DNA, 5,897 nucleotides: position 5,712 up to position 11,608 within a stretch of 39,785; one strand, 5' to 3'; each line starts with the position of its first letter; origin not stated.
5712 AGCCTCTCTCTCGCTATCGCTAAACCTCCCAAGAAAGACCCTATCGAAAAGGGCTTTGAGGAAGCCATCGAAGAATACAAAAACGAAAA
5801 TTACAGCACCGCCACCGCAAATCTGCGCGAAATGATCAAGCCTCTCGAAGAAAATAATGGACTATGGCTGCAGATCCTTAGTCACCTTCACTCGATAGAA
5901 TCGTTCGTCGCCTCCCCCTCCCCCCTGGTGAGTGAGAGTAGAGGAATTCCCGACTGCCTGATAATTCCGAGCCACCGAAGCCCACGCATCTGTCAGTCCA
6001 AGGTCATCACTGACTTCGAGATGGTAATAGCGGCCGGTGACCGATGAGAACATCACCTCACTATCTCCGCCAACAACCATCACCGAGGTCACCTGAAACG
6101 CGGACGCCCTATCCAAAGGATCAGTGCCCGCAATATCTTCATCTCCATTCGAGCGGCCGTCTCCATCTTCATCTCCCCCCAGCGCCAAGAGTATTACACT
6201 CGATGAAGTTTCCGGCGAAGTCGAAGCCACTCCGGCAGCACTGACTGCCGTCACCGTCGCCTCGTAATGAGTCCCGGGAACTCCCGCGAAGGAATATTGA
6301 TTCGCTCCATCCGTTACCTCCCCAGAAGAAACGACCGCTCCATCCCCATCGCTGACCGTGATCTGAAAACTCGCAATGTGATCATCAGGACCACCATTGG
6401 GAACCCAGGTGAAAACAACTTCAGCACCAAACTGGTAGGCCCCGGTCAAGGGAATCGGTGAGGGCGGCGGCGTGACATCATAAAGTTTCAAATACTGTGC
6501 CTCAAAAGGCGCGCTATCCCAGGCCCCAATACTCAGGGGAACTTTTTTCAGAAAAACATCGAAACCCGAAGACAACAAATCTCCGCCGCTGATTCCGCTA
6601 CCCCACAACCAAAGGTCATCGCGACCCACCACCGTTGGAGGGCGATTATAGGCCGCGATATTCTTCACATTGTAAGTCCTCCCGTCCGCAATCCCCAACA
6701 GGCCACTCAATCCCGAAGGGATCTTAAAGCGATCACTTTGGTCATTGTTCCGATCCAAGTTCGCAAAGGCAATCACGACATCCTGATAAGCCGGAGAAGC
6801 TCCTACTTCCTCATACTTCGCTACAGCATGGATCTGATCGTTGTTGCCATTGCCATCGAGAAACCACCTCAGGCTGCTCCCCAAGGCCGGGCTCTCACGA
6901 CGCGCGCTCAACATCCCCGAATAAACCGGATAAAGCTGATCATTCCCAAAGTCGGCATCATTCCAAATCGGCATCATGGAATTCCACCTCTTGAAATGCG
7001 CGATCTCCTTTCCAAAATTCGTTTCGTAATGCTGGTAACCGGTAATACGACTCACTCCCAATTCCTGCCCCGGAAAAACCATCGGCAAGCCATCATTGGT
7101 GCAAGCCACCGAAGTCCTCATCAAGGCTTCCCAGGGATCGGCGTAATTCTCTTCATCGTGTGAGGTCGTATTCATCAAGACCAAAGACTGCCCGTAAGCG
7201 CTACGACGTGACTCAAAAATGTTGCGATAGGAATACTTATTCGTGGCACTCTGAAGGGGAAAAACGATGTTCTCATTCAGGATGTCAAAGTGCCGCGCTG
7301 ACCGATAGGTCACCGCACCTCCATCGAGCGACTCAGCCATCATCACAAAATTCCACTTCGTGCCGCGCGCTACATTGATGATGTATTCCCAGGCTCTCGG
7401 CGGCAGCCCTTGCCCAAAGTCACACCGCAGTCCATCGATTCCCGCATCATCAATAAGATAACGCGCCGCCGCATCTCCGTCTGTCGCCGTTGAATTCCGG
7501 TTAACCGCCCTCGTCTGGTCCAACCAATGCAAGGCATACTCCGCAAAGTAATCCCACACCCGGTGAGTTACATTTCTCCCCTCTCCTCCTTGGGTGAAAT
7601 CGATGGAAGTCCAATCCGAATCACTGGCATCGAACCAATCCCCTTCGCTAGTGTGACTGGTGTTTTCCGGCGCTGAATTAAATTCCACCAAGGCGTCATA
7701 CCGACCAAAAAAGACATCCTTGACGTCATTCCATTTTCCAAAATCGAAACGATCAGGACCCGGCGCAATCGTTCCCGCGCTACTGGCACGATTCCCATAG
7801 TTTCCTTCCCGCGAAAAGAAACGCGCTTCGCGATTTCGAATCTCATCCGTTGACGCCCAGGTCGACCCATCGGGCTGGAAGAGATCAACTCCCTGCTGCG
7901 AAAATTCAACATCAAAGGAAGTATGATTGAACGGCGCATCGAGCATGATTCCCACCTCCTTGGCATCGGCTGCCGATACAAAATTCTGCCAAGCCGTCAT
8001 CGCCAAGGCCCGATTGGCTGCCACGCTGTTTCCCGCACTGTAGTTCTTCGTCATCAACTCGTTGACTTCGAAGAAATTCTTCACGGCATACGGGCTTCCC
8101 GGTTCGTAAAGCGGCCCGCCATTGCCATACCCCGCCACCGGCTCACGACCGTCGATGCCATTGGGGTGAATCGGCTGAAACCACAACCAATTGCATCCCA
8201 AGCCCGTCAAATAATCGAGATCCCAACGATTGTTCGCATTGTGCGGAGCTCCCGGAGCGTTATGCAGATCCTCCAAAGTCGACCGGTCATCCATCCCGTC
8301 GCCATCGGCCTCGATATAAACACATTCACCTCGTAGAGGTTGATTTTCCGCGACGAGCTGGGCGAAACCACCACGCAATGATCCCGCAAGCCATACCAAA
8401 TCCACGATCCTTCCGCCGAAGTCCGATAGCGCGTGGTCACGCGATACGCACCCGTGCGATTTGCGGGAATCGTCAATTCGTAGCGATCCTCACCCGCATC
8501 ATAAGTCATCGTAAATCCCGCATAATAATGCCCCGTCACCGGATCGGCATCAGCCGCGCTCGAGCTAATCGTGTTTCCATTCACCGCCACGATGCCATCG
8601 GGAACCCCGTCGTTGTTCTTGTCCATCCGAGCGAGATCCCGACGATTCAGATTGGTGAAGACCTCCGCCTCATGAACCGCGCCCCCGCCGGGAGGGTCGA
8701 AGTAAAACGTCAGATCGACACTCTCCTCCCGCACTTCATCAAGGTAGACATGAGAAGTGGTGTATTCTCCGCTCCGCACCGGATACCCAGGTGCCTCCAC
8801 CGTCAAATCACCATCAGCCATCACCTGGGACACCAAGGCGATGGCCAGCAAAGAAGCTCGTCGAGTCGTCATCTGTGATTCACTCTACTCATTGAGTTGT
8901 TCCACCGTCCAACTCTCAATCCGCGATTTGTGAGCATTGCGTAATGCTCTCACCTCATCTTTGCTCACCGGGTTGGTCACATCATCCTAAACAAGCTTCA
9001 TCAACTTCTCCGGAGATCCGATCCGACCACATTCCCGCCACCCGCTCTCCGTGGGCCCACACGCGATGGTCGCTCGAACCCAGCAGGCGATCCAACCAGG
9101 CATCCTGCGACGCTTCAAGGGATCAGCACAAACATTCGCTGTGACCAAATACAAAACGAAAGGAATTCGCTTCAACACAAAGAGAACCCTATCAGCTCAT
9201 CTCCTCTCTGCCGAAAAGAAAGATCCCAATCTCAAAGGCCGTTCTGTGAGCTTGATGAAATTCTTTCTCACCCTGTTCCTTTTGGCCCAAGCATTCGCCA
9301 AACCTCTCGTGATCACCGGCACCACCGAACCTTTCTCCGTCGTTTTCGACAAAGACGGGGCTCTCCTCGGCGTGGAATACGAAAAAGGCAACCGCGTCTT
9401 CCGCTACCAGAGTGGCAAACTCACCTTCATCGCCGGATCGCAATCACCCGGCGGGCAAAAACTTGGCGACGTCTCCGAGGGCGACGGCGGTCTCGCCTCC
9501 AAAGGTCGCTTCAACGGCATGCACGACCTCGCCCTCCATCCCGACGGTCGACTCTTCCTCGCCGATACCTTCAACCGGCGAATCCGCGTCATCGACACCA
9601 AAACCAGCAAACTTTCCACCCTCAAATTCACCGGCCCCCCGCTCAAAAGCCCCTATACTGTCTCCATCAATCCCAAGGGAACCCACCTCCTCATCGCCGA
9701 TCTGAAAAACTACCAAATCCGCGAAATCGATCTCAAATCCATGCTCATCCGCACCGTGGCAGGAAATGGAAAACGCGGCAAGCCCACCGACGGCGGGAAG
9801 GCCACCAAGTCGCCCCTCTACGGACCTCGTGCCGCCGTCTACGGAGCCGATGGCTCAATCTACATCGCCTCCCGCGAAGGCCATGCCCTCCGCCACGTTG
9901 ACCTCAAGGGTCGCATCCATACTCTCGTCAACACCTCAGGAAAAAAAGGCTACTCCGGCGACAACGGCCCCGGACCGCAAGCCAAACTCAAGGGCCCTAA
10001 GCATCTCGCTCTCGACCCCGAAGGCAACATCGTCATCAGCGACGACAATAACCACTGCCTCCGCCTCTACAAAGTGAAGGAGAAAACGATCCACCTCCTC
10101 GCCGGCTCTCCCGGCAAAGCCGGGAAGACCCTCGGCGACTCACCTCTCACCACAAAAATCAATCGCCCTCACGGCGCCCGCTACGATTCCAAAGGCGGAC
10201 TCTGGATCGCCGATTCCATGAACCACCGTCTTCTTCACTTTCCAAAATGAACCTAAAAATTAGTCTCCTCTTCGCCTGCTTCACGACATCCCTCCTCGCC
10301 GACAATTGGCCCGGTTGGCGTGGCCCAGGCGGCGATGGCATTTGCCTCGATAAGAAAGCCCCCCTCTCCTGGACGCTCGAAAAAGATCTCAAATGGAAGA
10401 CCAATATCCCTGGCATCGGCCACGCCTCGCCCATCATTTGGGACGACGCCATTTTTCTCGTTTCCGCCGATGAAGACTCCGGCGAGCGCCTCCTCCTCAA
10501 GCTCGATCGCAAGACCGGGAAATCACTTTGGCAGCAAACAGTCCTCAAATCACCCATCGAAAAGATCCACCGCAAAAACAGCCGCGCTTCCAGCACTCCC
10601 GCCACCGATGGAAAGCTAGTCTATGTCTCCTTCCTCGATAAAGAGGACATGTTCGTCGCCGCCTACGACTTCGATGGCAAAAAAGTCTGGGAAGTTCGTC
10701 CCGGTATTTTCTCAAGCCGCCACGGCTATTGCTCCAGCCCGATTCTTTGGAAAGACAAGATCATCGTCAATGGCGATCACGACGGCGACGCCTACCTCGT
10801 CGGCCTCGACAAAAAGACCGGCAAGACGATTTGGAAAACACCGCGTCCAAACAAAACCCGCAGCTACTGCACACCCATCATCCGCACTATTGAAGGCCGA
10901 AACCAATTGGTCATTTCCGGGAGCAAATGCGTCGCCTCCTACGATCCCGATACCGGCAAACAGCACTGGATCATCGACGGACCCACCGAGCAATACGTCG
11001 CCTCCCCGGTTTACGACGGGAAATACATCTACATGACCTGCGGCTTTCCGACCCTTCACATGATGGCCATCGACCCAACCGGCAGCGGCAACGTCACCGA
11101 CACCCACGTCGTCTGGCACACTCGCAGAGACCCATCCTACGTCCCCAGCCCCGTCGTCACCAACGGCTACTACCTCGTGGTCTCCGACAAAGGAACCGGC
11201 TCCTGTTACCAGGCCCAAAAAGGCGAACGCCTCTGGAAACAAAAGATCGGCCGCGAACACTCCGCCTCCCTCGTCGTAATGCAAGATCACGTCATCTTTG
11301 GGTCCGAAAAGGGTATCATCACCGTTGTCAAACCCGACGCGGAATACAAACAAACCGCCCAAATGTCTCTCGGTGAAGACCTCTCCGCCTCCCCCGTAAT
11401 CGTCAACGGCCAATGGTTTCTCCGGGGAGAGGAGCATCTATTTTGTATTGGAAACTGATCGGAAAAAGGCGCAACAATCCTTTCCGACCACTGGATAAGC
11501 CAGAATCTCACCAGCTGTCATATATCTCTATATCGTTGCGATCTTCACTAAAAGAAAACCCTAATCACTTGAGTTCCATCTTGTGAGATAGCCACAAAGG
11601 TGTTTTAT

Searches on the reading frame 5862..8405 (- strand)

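Call 47: search_protein_families(library=pfam, proteins=[window:5862-8405:-], max_evalue=0.0001)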
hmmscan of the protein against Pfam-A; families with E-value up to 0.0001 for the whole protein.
window:5862-8405:- (847 aa): 2 families
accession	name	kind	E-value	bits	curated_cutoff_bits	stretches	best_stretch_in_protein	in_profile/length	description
PF00041.27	fn3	-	1.8e-05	25.3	25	1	662-734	15-82/84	Fibronectin type III domain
PF00128.31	Alpha-amylase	-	2.2e-05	24.3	22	0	63-183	25-113/446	Alpha amylase, catalytic domain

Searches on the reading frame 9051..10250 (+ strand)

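Call 47: search_protein_families(library=pfam, proteins=[window:9051-10250:+], max_evalue=0.0001)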
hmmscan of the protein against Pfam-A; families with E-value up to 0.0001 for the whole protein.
window:9051-10250:+ (399 aa): 3 families
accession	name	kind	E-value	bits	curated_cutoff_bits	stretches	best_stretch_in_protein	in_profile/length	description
PF01436.27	NHL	-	1.2e-18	66.5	20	1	371-397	2-28/28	NHL repeat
PF25021.1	TEN_NHL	-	1.5e-17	64.1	27.1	1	236-392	115-282/357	Teneurin NHL domain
PF20067.5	SSL_N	-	5.6e-05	23.4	18.9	0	257-281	21-45/46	Strictosidine synthase-like, N-terminal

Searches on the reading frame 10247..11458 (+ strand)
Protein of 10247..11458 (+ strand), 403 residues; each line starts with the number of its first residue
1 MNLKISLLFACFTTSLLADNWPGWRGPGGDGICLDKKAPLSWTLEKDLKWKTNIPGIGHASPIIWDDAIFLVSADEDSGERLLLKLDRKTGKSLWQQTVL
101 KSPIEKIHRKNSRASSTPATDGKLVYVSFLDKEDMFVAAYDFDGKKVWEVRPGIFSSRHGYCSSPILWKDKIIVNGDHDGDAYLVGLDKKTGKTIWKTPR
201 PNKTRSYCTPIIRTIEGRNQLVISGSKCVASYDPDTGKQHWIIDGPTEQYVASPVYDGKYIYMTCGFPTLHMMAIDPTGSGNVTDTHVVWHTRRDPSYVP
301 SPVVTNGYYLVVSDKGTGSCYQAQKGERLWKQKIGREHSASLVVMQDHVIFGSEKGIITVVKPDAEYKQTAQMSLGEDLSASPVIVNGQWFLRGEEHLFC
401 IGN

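Call 47: search_protein_families(library=pfam, proteins=[window:10247-11458:+], max_evalue=0.0001)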
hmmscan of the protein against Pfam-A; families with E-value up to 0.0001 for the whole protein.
window:10247-11458:+ (403 aa): 3 families
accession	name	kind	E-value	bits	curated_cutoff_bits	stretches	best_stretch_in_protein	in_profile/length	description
PF13360.13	PQQ_2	-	5.2e-35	121.6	27.6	2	84-332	6-233/233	Outer membrane protein assembly factor BamB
PF13570.13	Beta-prop_ACSF4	-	3.7e-17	63.2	133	2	45-265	122-319/329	Beta-alanine-activating enzyme, beta-propeller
PF01011.28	PQQ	-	2.9e-05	23.4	26.7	0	164-211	541-585/595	Glucose/ethanol/alcohol dehydrogenase, beta-propeller domain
